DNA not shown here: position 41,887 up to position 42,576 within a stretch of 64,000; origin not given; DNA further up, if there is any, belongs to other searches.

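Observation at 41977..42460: GxxExxY nuclease-fold gene nested exactly between the arms of a 34-bp inverted repeat: possible selfish cassette inside an intergenic hairpin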

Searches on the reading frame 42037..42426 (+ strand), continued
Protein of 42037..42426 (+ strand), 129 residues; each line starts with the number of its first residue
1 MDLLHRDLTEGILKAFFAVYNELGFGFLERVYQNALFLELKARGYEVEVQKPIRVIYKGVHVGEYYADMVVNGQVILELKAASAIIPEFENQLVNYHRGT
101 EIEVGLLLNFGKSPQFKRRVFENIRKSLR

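Call 43: search_solved_structures(query=A1, max_evalue=10, show_alignments=2)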
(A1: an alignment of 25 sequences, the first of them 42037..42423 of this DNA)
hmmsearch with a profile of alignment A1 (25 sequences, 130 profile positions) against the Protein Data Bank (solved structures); distinct sequences matched with E-value up to 10: 1.
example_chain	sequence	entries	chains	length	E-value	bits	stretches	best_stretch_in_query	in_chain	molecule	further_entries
3k85_A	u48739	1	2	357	1.6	12.2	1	58-114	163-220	D-glycero-D-manno-heptose 1-phosphate kinase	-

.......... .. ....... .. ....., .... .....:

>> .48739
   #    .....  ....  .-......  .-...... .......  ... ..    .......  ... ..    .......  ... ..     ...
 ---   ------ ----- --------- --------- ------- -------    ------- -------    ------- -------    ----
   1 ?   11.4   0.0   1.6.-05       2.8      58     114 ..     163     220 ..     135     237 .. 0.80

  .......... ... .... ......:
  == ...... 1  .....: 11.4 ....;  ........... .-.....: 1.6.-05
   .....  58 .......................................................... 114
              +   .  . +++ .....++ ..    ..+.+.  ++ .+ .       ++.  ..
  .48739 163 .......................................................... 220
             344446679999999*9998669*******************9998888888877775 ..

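Call 46: predict_structure(alignment_id=A1)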
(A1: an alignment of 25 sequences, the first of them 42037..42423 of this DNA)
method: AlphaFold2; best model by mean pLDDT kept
length: 129 residues; sequences in the alignment: 25
mean_pLDDT: 73.8   pTM: 0.71
mean pLDDT of the five models: 73.8, 68.6, 65.1, 52.2, 50.3
residues with pLDDT >= 90: 17; 70-90: 54; 50-70: 48; < 50: 10
segments of 3 or more residues with pLDDT < 50: 122-129
pLDDT, mean of each block of 10 residues (from residue 1): 69 88 81 91 92 72 78 82 66 66 64 61 46
secondary structure, 60 per line:
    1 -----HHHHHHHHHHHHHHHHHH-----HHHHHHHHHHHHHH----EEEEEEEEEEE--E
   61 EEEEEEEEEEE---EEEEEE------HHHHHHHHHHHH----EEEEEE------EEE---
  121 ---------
elements in order: H6-23 H29-42 E47-57 E60-71 E75-80 H87-98 E103-108 E115-117

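Call 49: fold_search(model_id=the predicted structure, library=pdb)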
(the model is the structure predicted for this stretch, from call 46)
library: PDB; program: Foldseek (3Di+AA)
matches with E <= 10: 381; with E <= 0.001: 0
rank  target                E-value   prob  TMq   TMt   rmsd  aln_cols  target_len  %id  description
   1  4ic1_B                3.0e-03  1.00  0.48  0.33   4.9       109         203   14  Crystal structure of SSO0001 (released 2013-01-16)
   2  4ic1_A                4.2e-03  1.00  0.51  0.35   4.6       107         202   13  Crystal structure of SSO0001 (released 2013-01-16)
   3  2wiw_A                8.1e-03  0.99  0.45  0.47   4.9        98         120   23  Crystal structures of Holliday junction resolvases from Archaeoglobus fulgidus bound to DNA substrate (released 2009-05-26)
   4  4ic1_D                8.6e-03  0.99  0.47  0.32   5.0       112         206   15  Crystal structure of SSO0001 (released 2013-01-16)
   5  9np6_A                1.2e-02  0.75  0.40  0.09  13.8       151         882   12  Cryo-EM structure of AdnA(D934A)-AdnB(D1014A) in complex with AMPPNP and blunt end DNA (released 2025-03-19)
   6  4ic1_G                1.5e-02  0.99  0.50  0.34   4.5       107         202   14  Crystal structure of SSO0001 (released 2013-01-16)
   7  7lvv_C                2.3e-02  0.57  0.33  0.31   8.0       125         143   12  cryoEM structure DrdV-DNA complex (released 2021-03-17)
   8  6ppj_A                2.5e-02  0.57  0.37  0.08  10.6       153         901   13  Cryo-EM structure of AdnA(D934A)-AdnB(D1014A) in complex with AMPPNP (released 2019-11-20)
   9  1wdj_A                2.8e-02  0.84  0.38  0.28   8.1       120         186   15  Crystal structure of TT1808 from Thermus thermophilus HB8 (released 2004-11-17)
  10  5zyu_A                3.2e-02  0.63  0.38  0.25  11.4       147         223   16  The crystal structure of humanMGME1 with single strand DNA2 (released 2018-09-19)
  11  1y88                  3.4e-02  0.91  0.37  0.27   5.3        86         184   13  Crystal Structure of Protein of Unknown Function AF1548 (released 2004-12-21)
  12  2wj0_A                3.7e-02  0.95  0.45  0.46   4.2       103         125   19  Crystal structures of Holliday junction resolvases from Archaeoglobus fulgidus bound to DNA substrate (released 2009-05-26)
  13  1wdj_B                3.9e-02  0.80  0.39  0.34   7.9       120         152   16  Crystal structure of TT1808 from Thermus thermophilus HB8 (released 2004-11-17)
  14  8xa9_B                3.9e-02  0.66  0.41  0.28  13.1       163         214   14  Human MGME1 in complex with 5'-overhang DNA (released 2024-03-20)
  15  3sz4                  4.2e-02  0.97  0.51  0.37   4.3       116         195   10  Crystal Structure of LHK-Exo in complex with dAMP (released 2012-02-15)
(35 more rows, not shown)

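Call 51: search_dna_similar(query=window:42037-42423:+, collection=plasmids, mode=protein, max_rows=25)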
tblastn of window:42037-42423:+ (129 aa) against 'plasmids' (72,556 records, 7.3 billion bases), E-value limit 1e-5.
Records with a match: 8; places in all: 9; records where one place covers at least 80% of the query: 5.
Best place of each record, by identity: <60% 8.
By first word of the organism name: Fusobacteria 1; Gemmatirosa 1; Treponema 1; Persicobacter 1; Bacteroides 1; Bernardetia 1; Sphingomonas 1; Prevotella 1.
By predicted mobility (MOB-suite, as given by PLSDB): non-mobilizable 8.
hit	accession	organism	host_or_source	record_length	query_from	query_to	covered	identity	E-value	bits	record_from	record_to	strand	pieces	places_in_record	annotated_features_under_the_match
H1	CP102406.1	Fusobacteria bacterium ZRK30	pure culture,cold seep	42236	5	125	94%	53.7%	8e-36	136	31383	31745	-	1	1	GxxExxY protein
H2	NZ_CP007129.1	Gemmatirosa kalamazoonensis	-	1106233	2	127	98%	44.4%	1e-27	112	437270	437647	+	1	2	record has no annotation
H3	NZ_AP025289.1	Treponema saccharophilum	-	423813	3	111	84%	45.5%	2e-19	90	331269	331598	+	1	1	GxxExxY protein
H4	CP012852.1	Persicobacter sp. JZB09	cell culture,soil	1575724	2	118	91%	35.6%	2e-11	67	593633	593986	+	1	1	none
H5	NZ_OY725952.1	Bacteroides finegoldii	-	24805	7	120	88%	36.5%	5e-16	80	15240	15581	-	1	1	GxxExxY protein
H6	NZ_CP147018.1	Bernardetia sp. Wsw4-3y2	Red alga,Red algae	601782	8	110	80%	39.0%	1e-10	64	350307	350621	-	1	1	GxxExxY protein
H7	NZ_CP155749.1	Sphingomonas parapaucimobilis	Chinese cabbage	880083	19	113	74%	37.5%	5e-11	66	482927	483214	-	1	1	GxxExxY protein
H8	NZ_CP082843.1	Prevotella nigrescens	-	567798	19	113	74%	36.5%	3e-9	60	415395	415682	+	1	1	GxxExxY protein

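Call 52: search_dna_similar(query=window:42037-42423:+, collection=phages, mode=protein, max_rows=25)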
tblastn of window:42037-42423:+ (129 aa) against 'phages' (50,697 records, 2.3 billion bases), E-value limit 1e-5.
No match.

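Call 67: search_protein_families(library=padloc, proteins=[window:42037-42423:+], max_evalue=0.1)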
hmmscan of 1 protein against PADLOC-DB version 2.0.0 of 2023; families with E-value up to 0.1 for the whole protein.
window:42037-42423:+ (129 aa): 0 families

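Call 68: search_protein_families(library=phrogs, proteins=[window:42037-42423:+], max_evalue=0.01)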
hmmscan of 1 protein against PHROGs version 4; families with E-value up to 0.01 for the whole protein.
window:42037-42423:+ (129 aa): 0 families

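Call 82: get_annotated_region(hit=H1, flank=1500)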
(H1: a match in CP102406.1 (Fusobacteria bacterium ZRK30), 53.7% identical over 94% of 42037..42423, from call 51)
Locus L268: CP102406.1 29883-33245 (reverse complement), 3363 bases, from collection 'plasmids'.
description: Fusobacteria bacterium ZRK30 plasmid pZRK30-1, complete sequence
organism: Fusobacteria bacterium ZRK30 (NCBI taxid 2970471)
taxonomy: Bacteria; Fusobacteriota; ; ; ; ; Fusobacteria bacterium ZRK30
host: -; source: pure culture,cold seep; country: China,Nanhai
typing (MOB-suite, as given by PLSDB): non-mobilizable
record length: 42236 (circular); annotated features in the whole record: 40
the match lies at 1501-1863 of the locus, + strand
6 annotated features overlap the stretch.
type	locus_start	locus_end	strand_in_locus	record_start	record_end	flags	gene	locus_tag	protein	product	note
CDS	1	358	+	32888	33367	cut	-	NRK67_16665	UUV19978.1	hypothetical protein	-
CDS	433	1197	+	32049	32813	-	-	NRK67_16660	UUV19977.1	ATP-binding protein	-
CDS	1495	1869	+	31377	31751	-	-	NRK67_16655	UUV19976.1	GxxExxY protein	-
CDS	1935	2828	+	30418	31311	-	-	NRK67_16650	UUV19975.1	metal-dependent hydrolase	-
CDS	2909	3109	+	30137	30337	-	-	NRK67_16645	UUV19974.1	hypothetical protein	-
CDS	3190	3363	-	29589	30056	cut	-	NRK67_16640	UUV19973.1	hypothetical protein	-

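Call 83: get_annotated_region(hit=H2, flank=1500)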
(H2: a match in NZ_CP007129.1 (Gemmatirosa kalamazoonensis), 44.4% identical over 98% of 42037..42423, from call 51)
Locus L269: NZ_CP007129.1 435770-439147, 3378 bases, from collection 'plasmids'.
description: Gemmatirosa kalamazoonensis strain KBS708 plasmid 1, complete sequence
organism: Gemmatirosa kalamazoonensis (NCBI taxid 861299)
taxonomy: Bacteria; Gemmatimonadota; Gemmatimonadia; Gemmatimonadales; Gemmatimonadaceae; Gemmatirosa; Gemmatirosa kalamazoonensis
host: -; source: -; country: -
typing (MOB-suite, as given by PLSDB): non-mobilizable
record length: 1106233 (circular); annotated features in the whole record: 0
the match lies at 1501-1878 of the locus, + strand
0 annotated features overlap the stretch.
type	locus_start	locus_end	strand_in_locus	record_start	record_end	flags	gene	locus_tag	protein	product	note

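Call 84: get_annotated_region(hit=H3, flank=1500)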
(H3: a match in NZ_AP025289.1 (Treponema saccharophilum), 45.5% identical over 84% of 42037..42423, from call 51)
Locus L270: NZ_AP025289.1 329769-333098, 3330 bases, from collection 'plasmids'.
description: Treponema saccharophilum strain JCM 32279 plasmid pTS1, complete sequence
organism: Treponema saccharophilum (NCBI taxid 165)
taxonomy: Bacteria; Spirochaetota; Spirochaetia; Spirochaetales; Treponemataceae; Treponema; Treponema saccharophilum
host: -; source: -; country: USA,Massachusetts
typing (MOB-suite, as given by PLSDB): non-mobilizable
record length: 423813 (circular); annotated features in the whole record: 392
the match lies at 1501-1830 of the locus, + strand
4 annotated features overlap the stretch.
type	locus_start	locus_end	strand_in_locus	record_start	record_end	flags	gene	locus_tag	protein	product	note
CDS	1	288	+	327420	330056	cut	-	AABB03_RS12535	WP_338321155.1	SUMF1/EgtB/PvdO family nonheme iron enzyme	-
CDS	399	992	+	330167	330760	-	-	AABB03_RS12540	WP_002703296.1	hypothetical protein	-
CDS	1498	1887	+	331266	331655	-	-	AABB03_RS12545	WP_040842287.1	GxxExxY protein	-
CDS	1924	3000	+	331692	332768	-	-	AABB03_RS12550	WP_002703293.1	Fic family protein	-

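Call 85: get_annotated_region(hit=H5, flank=1500)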
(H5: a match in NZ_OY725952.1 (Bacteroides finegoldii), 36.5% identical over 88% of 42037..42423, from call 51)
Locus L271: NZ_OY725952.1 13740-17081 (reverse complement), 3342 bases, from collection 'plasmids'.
description: Bacteroides finegoldii strain Bacteroides finegoldii TSDC17.2-1.1 plasmid 50, complete sequence
organism: Bacteroides finegoldii (NCBI taxid 338188)
taxonomy: Bacteria; Bacteroidota; Bacteroidia; Bacteroidales; Bacteroidaceae; Bacteroides; Bacteroides finegoldii
host: -; source: -; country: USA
typing (MOB-suite, as given by PLSDB): non-mobilizable
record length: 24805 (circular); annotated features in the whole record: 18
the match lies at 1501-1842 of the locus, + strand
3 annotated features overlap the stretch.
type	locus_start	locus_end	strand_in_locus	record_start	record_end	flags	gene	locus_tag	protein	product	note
CDS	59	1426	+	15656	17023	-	radA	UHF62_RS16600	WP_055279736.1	DNA repair protein RadA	GO:0006281 - DNA repair [Evidence IEA]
CDS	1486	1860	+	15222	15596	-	-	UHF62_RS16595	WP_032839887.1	GxxExxY protein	-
CDS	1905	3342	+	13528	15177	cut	-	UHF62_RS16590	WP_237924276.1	FAD-dependent protein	-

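Call 86: get_annotated_region(hit=H7, flank=1500)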
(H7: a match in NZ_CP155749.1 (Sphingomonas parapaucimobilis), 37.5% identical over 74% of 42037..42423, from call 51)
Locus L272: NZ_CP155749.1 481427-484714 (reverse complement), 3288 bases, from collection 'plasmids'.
description: Sphingomonas parapaucimobilis strain YK209 plasmid unnamed1, complete sequence
organism: Sphingomonas parapaucimobilis (NCBI taxid 28213)
taxonomy: Bacteria; Pseudomonadota; Alphaproteobacteria; Sphingomonadales; Sphingomonadaceae; Sphingomonas; Sphingomonas parapaucimobilis
host: -; source: Chinese cabbage; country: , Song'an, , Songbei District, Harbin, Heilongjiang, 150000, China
typing (MOB-suite, as given by PLSDB): non-mobilizable
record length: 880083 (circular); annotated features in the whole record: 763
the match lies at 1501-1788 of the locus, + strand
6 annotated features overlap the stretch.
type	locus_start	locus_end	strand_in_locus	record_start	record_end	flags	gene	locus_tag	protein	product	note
CDS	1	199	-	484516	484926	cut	rpsF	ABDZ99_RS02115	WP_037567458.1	30S ribosomal protein S6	GO:0006412 - translation [Evidence IEA]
CDS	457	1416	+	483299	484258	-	fabD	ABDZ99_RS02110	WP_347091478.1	ACP S-malonyltransferase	GO:0006633 - fatty acid biosynthetic process [Evidence IEA]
CDS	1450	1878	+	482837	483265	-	-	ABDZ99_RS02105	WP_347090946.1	GxxExxY protein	-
CDS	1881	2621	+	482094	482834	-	fabG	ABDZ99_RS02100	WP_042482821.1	3-oxoacyl-[acyl-carrier-protein] reductase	GO:0006633 - fatty acid biosynthetic process [Evidence IEA]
CDS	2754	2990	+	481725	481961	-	-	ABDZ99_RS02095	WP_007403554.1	acyl carrier protein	GO:0006633 - fatty acid biosynthetic process [Evidence IEA]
CDS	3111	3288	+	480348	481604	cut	fabF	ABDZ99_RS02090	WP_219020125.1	beta-ketoacyl-ACP synthase II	GO:0006633 - fatty acid biosynthetic process [Evidence IEA]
